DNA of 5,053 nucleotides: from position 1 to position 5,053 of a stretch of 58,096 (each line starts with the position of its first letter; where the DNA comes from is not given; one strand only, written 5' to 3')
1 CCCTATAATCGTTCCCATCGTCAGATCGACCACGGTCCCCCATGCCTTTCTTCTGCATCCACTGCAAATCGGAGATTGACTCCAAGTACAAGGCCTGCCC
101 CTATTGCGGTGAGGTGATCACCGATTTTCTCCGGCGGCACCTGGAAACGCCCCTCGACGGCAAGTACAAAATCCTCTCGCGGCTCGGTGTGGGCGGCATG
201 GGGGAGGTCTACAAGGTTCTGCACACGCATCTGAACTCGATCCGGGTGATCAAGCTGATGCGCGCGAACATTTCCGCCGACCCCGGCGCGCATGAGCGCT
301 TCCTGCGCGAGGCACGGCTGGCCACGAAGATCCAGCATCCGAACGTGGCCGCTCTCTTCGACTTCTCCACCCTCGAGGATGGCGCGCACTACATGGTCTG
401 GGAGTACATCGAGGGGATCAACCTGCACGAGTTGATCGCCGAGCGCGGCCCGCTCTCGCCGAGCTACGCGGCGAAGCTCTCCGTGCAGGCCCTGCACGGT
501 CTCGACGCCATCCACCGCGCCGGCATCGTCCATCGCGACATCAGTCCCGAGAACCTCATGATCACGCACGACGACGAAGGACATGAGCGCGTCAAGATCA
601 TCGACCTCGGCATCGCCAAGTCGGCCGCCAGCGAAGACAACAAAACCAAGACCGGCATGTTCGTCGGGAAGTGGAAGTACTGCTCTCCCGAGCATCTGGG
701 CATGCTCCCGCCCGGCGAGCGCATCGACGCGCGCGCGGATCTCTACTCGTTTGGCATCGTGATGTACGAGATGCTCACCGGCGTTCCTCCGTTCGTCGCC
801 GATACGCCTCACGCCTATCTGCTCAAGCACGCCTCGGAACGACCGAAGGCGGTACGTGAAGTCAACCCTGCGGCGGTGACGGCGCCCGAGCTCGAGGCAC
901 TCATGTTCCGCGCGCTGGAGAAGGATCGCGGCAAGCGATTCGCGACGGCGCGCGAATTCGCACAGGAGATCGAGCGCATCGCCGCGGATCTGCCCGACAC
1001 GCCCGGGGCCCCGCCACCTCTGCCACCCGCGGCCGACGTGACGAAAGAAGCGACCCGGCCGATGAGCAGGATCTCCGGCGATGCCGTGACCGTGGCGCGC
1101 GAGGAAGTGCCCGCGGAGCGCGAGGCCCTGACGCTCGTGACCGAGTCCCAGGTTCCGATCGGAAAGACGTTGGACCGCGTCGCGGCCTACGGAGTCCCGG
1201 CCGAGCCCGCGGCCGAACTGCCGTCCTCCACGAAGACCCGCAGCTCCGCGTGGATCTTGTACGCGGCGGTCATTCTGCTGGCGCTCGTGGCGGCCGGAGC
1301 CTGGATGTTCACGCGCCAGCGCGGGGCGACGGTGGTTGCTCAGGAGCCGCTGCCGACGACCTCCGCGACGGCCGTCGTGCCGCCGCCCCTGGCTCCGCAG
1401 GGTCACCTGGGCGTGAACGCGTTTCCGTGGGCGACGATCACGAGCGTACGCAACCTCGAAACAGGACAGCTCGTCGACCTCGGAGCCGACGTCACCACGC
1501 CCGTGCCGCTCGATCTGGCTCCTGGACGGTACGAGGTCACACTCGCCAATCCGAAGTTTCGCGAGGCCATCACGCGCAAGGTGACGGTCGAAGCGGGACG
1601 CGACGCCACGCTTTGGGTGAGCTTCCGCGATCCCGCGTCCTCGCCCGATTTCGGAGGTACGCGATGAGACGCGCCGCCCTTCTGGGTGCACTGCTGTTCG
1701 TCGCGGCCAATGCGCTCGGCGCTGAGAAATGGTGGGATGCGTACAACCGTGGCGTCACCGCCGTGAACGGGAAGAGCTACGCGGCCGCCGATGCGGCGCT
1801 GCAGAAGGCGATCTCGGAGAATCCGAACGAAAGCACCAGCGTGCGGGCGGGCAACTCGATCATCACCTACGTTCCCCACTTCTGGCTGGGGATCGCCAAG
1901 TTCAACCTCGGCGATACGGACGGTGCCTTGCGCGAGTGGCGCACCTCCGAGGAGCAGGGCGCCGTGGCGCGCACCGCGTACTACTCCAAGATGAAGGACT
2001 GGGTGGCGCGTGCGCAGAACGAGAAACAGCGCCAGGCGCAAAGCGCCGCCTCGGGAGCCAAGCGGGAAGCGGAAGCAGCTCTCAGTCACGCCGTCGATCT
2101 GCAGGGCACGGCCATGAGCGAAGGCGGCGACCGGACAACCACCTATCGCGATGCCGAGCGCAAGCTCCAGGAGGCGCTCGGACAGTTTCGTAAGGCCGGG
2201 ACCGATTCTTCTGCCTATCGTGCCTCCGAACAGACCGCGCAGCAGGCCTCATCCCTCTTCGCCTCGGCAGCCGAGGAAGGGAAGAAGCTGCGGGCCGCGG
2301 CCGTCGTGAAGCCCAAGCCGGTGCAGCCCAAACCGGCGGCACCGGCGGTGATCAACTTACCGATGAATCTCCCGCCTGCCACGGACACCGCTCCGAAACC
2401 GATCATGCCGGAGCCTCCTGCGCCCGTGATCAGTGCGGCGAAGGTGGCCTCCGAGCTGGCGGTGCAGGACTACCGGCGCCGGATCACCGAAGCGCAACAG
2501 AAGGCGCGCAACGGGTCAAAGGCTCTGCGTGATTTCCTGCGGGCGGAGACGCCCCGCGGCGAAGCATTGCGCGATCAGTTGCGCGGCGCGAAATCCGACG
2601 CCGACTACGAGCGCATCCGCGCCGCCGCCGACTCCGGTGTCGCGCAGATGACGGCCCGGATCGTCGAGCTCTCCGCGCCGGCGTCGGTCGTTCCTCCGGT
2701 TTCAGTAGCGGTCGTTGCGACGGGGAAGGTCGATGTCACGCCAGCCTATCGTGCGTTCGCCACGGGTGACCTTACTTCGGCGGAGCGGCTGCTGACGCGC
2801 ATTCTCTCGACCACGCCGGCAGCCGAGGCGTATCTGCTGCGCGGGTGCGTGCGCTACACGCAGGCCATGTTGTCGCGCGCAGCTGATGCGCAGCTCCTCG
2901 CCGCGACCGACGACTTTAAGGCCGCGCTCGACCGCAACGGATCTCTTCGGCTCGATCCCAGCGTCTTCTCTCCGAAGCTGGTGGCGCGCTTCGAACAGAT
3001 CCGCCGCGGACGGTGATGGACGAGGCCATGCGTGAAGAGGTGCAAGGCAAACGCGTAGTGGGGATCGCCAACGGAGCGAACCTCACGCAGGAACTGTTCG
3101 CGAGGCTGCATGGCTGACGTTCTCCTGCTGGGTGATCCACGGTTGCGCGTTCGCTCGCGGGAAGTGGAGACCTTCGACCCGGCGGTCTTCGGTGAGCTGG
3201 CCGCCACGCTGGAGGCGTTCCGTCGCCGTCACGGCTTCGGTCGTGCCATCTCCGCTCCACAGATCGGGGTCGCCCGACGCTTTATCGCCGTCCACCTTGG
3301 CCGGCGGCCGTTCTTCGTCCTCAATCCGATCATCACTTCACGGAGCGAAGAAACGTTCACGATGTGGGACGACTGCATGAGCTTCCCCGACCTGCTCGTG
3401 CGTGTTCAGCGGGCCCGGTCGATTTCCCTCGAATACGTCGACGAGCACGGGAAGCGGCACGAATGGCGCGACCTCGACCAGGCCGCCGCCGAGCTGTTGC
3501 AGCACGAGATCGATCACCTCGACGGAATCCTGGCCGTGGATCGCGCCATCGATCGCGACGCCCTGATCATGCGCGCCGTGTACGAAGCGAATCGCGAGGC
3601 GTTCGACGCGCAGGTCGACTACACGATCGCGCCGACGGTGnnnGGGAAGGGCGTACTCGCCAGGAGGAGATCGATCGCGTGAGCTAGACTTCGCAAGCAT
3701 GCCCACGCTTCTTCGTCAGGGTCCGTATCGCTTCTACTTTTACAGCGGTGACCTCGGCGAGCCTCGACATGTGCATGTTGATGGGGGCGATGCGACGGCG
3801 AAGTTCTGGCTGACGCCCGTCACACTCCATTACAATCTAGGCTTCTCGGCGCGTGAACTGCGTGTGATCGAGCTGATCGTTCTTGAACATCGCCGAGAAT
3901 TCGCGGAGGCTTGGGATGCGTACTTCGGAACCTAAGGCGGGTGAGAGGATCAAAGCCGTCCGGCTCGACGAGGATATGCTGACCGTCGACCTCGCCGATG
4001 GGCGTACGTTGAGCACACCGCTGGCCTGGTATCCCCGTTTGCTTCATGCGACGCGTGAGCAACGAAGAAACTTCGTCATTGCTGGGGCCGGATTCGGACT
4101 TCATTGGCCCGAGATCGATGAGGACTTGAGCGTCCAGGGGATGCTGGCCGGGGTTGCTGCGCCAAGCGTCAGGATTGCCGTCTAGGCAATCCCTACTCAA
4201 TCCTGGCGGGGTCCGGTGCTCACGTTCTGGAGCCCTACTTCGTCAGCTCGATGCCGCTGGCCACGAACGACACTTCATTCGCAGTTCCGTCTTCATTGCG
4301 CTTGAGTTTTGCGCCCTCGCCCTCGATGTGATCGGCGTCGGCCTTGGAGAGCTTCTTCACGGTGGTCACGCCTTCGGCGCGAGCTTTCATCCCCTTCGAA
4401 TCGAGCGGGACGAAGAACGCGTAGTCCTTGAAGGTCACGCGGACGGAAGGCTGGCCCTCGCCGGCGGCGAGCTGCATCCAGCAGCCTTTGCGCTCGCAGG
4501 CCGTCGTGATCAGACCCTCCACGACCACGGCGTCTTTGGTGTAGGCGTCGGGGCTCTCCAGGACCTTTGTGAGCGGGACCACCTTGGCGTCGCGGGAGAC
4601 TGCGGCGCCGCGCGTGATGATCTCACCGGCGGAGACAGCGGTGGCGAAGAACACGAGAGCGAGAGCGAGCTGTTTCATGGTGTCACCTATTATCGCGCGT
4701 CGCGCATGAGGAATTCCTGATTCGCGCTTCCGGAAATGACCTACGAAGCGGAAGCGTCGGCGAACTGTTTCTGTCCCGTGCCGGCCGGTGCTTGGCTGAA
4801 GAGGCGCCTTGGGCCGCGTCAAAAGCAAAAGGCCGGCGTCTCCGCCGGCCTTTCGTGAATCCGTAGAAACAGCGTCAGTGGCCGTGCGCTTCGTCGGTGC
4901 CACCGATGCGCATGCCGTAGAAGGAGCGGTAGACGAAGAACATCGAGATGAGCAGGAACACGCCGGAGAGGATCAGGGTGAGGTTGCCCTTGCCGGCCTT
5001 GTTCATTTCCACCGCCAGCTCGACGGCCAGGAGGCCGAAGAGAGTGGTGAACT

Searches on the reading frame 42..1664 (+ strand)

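Call 22: search_protein_families(library=pfam, proteins=[window:42-1664:+], max_evalue=0.001)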
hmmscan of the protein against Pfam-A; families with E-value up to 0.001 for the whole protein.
window:42-1664:+ (541 aa): 4 families
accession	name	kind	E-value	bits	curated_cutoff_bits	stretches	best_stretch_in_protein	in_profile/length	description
PF00069.31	Pkinase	-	7.7e-46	157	31.7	1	42-304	1-255/263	Protein kinase domain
PF07714.23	PK_Tyr_Ser-Thr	-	3.6e-30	105.6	23.1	1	44-300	3-249/258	Protein tyrosine and serine/threonine kinase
PF17667.7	Pkinase_fungal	-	1.1e-08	34.7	24.1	1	150-205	295-355/387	Fungal protein kinase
PF03109.22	ABC1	-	0.00027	20.6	22.9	0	116-202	143-224/244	ABC1 atypical kinase-like domain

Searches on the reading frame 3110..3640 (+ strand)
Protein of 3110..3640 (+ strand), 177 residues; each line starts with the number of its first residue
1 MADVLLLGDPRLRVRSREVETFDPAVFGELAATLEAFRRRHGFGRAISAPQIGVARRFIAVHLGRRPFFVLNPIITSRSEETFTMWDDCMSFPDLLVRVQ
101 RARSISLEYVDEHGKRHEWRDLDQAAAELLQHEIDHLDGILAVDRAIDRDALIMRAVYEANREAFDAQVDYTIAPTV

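Call 22: search_protein_families(library=pfam, proteins=[window:3110-3640:+], max_evalue=0.001)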
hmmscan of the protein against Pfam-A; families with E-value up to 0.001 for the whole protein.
window:3110-3640:+ (177 aa): 1 family
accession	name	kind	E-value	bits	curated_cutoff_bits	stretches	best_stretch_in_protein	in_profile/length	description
PF01327.26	Pep_deformylase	-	3.5e-36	124.6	22.8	1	2-148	2-152/156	Polypeptide deformylase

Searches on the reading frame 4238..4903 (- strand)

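Call 22: search_protein_families(library=pfam, proteins=[window:4238-4903:-], max_evalue=0.001)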
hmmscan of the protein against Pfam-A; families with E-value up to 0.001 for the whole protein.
window:4238-4903:- (222 aa): 1 family
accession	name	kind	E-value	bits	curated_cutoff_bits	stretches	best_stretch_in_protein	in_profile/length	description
PF16267.10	DUF4920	-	7e-19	68.1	25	1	125-195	12-81/87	Domain of unknown function (DUF4920)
